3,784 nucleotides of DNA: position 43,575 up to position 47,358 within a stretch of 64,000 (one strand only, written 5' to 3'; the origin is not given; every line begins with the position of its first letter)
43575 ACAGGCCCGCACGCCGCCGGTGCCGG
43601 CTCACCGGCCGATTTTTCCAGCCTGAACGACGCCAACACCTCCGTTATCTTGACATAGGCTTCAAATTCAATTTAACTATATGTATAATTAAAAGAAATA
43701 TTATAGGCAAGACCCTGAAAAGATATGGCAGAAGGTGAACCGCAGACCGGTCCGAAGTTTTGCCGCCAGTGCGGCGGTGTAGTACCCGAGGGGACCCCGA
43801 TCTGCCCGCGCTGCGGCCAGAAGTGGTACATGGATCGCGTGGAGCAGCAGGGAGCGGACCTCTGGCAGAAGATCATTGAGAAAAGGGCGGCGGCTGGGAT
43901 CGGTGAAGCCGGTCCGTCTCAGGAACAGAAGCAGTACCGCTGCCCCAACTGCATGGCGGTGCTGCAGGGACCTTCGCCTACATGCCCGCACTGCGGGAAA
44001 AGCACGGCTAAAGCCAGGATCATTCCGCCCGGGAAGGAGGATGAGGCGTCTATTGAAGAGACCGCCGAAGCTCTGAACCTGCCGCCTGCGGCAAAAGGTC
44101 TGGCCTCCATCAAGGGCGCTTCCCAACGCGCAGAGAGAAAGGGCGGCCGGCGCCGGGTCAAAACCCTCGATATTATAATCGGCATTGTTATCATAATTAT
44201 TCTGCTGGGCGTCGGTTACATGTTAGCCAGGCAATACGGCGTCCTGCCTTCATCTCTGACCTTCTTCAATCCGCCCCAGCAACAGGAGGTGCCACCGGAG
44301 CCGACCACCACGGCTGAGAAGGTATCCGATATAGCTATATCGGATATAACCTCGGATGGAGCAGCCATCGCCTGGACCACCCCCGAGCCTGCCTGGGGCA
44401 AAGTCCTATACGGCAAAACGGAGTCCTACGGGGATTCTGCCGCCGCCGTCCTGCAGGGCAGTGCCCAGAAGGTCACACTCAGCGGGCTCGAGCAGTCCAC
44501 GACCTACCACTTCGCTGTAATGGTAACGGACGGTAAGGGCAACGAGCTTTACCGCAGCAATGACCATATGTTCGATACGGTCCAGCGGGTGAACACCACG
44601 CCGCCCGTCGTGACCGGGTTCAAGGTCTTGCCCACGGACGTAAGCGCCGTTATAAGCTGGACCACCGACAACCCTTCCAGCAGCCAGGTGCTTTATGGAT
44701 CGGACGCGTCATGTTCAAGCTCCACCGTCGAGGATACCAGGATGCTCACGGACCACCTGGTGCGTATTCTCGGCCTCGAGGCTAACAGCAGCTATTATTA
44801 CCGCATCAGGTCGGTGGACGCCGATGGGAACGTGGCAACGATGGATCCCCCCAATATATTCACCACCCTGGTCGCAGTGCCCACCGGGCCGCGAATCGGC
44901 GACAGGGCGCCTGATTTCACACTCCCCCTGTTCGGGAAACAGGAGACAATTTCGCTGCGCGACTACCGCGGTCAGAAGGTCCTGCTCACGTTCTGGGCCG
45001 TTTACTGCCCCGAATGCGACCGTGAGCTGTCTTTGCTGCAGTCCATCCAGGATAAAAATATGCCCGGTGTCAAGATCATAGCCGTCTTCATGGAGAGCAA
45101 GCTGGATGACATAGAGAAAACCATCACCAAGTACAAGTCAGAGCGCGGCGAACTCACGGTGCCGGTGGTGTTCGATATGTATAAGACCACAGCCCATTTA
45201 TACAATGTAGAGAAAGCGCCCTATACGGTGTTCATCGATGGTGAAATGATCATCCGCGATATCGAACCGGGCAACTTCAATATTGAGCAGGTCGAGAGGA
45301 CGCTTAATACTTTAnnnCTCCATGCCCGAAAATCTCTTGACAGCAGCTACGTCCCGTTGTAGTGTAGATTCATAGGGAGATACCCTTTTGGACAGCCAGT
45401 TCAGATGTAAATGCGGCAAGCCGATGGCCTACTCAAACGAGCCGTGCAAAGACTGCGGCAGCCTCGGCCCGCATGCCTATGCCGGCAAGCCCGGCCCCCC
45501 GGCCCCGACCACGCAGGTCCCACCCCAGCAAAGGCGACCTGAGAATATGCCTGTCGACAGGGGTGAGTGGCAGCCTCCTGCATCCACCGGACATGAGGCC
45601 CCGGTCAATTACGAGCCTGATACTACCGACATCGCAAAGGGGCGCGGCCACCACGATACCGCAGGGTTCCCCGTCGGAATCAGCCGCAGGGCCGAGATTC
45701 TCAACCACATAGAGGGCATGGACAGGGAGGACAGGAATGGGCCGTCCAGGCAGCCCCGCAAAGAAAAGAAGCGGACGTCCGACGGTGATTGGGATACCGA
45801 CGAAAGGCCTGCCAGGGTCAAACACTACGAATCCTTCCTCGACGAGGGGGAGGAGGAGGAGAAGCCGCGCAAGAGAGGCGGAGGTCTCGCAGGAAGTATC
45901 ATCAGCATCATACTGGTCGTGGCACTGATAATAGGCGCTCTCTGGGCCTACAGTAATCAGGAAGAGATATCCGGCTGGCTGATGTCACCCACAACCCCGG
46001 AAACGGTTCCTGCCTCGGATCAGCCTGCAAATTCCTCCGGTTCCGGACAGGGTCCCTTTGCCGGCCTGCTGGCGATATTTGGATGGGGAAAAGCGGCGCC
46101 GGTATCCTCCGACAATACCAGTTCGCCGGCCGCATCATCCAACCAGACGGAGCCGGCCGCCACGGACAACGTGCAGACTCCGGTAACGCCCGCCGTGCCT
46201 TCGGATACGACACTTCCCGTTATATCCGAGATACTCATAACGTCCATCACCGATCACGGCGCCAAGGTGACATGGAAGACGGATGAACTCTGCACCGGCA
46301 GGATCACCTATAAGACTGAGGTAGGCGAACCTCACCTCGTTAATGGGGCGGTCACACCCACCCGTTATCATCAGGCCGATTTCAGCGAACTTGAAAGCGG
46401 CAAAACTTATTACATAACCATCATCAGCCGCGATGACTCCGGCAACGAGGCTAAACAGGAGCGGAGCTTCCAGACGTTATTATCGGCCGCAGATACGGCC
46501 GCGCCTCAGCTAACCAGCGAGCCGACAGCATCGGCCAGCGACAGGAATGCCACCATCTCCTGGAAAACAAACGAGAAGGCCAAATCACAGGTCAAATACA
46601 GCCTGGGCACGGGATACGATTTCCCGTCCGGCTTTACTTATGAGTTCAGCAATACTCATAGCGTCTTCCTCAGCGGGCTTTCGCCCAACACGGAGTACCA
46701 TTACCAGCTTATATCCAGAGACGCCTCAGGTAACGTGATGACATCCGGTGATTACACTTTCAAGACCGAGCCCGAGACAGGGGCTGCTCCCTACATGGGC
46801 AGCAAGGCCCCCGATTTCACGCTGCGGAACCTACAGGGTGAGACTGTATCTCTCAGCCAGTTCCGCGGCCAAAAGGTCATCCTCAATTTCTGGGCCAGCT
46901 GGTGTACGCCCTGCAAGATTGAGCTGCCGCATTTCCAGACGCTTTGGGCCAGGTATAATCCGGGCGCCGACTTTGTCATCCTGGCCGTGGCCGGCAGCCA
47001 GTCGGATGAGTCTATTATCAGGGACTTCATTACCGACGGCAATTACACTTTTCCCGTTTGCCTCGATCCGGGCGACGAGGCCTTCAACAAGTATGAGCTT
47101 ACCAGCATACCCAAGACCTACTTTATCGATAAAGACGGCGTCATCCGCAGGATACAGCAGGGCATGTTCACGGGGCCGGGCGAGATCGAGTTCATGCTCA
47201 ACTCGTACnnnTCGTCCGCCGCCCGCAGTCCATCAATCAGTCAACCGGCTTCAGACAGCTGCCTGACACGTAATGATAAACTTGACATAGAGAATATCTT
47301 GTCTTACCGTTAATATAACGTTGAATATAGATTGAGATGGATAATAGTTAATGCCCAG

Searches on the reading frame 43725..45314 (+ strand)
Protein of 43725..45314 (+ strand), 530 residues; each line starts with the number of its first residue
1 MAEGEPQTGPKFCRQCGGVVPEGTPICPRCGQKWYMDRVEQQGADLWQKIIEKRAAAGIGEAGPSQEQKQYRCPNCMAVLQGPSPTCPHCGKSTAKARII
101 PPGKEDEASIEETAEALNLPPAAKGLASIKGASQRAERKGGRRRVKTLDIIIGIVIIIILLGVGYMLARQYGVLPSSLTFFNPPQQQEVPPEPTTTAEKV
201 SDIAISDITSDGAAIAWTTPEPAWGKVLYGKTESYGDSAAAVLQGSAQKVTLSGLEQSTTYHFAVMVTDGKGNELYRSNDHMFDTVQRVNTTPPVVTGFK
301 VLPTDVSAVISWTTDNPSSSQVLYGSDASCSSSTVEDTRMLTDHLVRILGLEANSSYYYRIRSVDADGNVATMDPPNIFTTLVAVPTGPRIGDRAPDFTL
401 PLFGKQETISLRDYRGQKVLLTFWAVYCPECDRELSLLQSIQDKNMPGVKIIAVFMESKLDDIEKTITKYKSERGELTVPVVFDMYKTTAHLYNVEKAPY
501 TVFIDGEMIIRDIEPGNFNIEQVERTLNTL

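Call 36: search_protein_families(library=pfam, proteins=[window:43725-45314:+], max_evalue=0.001)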
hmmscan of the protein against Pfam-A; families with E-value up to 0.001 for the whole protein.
window:43725-45314:+ (530 aa): 10 families
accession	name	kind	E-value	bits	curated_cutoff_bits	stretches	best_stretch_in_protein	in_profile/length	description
PF00578.27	AhpC-TSA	-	1.7e-19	70.4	26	1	391-512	1-123/124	AhpC/TSA family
PF16656.11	Pur_ac_phosph_N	-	9.7e-14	52.1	30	2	306-372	13-84/93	Purple acid Phosphatase, N-terminal domain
PF08534.16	Redoxin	-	2.2e-12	47.4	26.6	1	392-521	3-139/148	Redoxin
PF00041.27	fn3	-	1.5e-09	38.4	25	1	199-274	2-75/84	Fibronectin type III domain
PF13905.12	Thioredoxin_8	-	5.1e-08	33.6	27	1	417-508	2-92/94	Thioredoxin-like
PF13098.12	Thioredoxin_2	-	1.5e-06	28.9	27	1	416-525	5-102/104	Thioredoxin-like domain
PF12773.13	DZR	-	3.5e-05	24.3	27.3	1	13-91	1-45/45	Double zinc ribbon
PF07191.17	Zn_ribbon_6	-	0.00044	20.6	25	0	66-93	12-38/67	Double zinc ribbon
PF18912.6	DZR_2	-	0.00052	20.2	27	0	9-34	20-46/56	Double zinc ribbon domain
PF13248.11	Zn_ribbon_3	-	0.00097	19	27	0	71-92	3-24/26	zinc-ribbon domain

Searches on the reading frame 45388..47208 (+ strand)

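Call 36: search_protein_families(library=pfam, proteins=[window:45388-47208:+], max_evalue=0.001)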
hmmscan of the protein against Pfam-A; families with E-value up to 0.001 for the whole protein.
window:45388-47208:+ (607 aa): 8 families
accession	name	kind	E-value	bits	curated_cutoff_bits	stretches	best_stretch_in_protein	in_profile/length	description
PF00578.27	AhpC-TSA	-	1.9e-26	92.9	26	1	471-588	2-123/124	AhpC/TSA family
PF08534.16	Redoxin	-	2.8e-21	76.3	26.6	1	471-594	3-136/148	Redoxin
PF16656.11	Pur_ac_phosph_N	-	1.9e-13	51.2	30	1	384-460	11-93/93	Purple acid Phosphatase, N-terminal domain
PF13905.12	Thioredoxin_8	-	5.3e-08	33.5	27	1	495-584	2-92/94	Thioredoxin-like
PF00041.27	fn3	-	3.4e-07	30.8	25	0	281-358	5-79/84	Fibronectin type III domain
PF00085.26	Thioredoxin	-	2.7e-06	27.8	23.5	1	495-534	19-56/103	Thioredoxin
PF25059.1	FN3_DSCAM-DSCAML_C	-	0.00061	20.5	39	0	421-467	42-86/89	DSCAM/DSCAML C-terminal Fn3-like domain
PF13098.12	Thioredoxin_2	-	0.00099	19.9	27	0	494-589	5-91/104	Thioredoxin-like domain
